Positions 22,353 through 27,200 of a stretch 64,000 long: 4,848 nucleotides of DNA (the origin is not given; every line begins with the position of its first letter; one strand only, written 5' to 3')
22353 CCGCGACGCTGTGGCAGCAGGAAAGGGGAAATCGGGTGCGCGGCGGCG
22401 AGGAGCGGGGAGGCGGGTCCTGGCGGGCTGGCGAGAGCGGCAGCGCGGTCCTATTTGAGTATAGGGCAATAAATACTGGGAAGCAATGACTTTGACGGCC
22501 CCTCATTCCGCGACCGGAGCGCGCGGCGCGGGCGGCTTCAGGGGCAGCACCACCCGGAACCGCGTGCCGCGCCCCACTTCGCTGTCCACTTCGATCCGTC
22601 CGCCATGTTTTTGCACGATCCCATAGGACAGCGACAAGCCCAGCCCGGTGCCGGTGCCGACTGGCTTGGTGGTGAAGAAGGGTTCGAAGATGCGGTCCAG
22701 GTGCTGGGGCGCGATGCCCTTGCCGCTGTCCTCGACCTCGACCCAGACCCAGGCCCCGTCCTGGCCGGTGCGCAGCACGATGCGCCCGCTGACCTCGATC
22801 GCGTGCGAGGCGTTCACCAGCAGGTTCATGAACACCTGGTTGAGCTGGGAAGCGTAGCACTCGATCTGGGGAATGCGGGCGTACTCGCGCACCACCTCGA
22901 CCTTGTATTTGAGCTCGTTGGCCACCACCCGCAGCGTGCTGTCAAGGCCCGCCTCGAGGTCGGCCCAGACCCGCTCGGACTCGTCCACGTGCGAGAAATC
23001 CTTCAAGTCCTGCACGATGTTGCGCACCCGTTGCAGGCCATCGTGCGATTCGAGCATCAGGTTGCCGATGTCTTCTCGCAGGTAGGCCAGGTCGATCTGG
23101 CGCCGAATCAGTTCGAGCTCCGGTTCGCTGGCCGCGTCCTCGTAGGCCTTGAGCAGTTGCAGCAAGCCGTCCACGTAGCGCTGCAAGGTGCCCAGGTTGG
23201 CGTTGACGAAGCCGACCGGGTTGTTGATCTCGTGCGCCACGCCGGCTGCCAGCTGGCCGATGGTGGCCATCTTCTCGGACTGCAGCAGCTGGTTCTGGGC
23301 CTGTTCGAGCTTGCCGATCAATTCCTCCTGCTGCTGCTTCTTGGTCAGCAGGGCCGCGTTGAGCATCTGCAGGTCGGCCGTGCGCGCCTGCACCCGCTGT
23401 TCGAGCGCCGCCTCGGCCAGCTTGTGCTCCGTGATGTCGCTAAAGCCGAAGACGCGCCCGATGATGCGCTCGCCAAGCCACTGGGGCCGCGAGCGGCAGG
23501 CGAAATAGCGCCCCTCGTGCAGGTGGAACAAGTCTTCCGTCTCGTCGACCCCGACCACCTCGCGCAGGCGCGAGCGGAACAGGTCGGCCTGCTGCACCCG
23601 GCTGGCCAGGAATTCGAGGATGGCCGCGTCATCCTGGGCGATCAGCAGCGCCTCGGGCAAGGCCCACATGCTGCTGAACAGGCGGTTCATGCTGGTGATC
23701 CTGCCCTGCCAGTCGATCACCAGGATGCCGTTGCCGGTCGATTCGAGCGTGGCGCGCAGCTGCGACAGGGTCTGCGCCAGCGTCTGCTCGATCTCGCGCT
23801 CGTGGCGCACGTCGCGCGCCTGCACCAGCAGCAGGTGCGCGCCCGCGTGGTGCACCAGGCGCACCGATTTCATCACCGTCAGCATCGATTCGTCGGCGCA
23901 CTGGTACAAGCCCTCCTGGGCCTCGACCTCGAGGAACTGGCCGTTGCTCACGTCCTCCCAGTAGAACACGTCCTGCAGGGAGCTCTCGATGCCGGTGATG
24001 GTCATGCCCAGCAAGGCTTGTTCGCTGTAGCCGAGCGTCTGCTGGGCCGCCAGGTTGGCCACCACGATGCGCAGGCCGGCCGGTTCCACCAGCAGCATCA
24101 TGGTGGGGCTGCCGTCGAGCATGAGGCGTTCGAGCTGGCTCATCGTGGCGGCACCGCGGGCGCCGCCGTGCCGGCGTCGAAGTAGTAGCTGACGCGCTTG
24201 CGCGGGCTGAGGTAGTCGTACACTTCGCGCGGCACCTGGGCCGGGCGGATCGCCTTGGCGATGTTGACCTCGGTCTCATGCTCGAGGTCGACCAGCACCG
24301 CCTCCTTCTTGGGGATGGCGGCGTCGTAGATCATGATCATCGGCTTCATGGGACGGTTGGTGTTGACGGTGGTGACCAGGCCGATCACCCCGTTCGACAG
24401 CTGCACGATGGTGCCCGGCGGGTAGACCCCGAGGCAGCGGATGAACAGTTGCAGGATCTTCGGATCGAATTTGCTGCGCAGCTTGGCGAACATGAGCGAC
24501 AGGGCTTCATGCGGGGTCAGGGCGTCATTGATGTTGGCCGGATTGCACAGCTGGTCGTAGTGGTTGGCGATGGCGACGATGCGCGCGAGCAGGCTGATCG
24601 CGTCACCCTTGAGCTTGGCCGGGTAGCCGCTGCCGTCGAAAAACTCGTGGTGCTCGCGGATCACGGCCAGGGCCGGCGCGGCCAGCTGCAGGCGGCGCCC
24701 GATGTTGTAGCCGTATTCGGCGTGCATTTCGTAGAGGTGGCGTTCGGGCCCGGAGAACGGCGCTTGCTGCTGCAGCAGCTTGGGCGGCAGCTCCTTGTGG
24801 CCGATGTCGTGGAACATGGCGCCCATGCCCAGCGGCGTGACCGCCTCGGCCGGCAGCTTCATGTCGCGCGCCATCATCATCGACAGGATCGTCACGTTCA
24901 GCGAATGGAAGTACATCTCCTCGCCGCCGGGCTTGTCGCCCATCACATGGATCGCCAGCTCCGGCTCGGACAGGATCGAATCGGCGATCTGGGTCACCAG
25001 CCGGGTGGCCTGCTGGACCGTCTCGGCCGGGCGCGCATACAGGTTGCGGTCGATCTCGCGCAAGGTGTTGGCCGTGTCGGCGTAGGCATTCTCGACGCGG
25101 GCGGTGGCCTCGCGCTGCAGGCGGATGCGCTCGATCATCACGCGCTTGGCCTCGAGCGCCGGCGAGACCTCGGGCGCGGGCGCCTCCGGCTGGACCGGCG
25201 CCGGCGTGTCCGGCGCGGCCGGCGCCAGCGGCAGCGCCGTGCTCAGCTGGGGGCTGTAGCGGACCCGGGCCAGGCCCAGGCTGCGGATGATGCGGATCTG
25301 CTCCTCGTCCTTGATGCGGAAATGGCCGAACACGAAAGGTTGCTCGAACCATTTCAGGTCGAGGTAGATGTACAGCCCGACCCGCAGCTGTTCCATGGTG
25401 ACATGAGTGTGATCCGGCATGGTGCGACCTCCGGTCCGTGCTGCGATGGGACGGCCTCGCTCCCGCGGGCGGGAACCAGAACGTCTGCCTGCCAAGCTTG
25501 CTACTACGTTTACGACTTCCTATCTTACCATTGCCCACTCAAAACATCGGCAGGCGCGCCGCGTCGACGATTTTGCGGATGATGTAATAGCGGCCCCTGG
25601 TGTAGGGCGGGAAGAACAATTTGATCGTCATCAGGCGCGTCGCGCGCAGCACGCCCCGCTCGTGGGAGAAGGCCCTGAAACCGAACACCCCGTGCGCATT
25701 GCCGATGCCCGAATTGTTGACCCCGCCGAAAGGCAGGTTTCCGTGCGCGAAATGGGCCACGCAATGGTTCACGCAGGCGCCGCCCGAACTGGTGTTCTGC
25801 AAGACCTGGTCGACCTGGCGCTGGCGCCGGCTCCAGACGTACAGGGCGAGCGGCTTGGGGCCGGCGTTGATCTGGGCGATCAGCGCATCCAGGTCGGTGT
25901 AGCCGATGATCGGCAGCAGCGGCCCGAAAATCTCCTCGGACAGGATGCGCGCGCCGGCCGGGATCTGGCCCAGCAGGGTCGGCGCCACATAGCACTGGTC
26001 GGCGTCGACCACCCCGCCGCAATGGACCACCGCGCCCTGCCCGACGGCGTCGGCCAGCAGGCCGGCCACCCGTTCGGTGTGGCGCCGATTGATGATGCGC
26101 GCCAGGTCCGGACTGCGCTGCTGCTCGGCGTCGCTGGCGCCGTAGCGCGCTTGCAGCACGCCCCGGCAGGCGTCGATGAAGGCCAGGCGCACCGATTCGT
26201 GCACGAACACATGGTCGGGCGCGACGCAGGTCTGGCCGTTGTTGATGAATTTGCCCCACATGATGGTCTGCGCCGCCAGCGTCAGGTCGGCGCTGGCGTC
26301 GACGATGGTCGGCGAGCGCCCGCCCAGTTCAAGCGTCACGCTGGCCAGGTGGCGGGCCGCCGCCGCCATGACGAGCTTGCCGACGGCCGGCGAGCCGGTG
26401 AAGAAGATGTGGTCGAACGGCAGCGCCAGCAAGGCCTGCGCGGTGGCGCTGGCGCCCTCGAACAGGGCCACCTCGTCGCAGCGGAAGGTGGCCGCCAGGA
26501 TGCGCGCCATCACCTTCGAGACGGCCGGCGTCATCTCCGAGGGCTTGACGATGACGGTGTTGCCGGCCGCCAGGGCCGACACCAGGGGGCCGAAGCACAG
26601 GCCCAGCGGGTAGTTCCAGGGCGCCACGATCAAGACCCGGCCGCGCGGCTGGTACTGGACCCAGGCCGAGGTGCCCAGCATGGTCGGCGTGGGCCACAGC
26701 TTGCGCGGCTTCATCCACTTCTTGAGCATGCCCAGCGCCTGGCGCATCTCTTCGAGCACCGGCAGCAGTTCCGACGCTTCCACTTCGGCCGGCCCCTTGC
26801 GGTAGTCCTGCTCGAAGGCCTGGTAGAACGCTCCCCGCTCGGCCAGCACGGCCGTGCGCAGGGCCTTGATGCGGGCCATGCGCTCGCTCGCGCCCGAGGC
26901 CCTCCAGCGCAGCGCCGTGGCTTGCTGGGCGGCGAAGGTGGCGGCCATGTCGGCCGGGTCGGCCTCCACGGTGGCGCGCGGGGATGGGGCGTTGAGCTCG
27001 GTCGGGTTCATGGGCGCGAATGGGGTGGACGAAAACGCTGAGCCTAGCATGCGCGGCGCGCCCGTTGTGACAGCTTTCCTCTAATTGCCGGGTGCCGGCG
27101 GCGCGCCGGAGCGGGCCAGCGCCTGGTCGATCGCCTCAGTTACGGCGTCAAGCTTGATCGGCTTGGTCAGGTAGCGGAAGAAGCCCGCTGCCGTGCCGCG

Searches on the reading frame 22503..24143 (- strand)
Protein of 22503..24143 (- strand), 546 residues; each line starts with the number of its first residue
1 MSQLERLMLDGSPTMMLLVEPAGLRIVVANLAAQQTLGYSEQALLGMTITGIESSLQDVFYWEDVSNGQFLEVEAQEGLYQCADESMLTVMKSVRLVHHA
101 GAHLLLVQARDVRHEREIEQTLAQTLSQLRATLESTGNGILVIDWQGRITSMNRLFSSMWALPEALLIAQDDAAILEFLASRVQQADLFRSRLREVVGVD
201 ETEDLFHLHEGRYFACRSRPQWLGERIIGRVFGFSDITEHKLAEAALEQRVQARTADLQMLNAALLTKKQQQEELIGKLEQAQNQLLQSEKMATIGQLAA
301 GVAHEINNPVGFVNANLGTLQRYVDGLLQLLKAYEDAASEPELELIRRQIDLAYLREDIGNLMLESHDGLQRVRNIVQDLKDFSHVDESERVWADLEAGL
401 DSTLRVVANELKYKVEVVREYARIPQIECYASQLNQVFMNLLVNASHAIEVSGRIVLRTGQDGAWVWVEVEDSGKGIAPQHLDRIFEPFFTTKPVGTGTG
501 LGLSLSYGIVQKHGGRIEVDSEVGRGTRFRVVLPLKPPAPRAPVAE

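Call 7: search_protein_families(library=pfam, proteins=[window:22503-24143:-], max_evalue=0.00001)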
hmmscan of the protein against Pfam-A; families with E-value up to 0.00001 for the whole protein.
window:22503-24143:- (546 aa): 5 families
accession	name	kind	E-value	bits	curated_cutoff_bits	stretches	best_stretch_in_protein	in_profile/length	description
PF02518.31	HATPase_c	-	1.6e-26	93.4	26.4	1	432-536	4-110/111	Histidine kinase-, DNA gyrase B-, and HSP90-like ATPase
PF13188.13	PAS_8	-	1e-11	44.7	21.8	0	6-63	4-54/65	PAS domain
PF00989.32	PAS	-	1.1e-08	35.5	22.6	0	6-49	4-46/113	PAS fold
PF12860.13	PAS_7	-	2.1e-06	28.3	27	0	133-244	1-114/115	PAS fold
PF13426.13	PAS_9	-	3.2e-06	27.8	27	0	14-112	2-101/103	PAS domain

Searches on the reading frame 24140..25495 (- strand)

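Call 7: search_protein_families(library=pfam, proteins=[window:24140-25495:-], max_evalue=0.00001)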
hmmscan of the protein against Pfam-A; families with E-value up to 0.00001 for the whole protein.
window:24140-25495:- (451 aa): 3 families
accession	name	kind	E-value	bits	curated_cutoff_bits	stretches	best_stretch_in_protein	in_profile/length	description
PF13487.12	HD_5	-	6.5e-28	98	27.2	1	198-347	18-170/170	HD domain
PF11871.13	DUF3391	-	2.6e-22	80.2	27.8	1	31-163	3-136/136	Domain of unknown function (DUF3391)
PF01966.28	HD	-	3.4e-13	50.4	22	1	195-314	2-114/116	HD domain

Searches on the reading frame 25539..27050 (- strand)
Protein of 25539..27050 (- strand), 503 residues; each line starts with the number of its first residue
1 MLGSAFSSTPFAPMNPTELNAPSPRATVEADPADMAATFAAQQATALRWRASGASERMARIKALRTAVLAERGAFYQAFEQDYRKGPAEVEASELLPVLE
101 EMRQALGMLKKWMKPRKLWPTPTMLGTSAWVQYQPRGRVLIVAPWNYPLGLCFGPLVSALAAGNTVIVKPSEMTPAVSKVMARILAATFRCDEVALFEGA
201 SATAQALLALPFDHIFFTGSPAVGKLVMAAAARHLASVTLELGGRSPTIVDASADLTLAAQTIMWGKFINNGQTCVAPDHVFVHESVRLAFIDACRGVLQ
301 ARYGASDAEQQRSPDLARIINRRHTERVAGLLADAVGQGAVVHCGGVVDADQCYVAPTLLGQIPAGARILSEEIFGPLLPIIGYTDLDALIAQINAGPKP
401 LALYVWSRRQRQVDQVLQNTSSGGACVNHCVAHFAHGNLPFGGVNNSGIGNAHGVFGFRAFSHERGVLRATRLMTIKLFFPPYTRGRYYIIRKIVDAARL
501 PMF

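Call 7: search_protein_families(library=pfam, proteins=[window:25539-27050:-], max_evalue=0.00001)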
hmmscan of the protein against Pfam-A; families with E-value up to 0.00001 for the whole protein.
window:25539-27050:- (503 aa): 1 family
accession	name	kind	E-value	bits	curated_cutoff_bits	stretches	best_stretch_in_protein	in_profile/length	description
PF00171.27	Aldedh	-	2.7e-87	293.7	23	1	29-463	25-457/461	Aldehyde dehydrogenase family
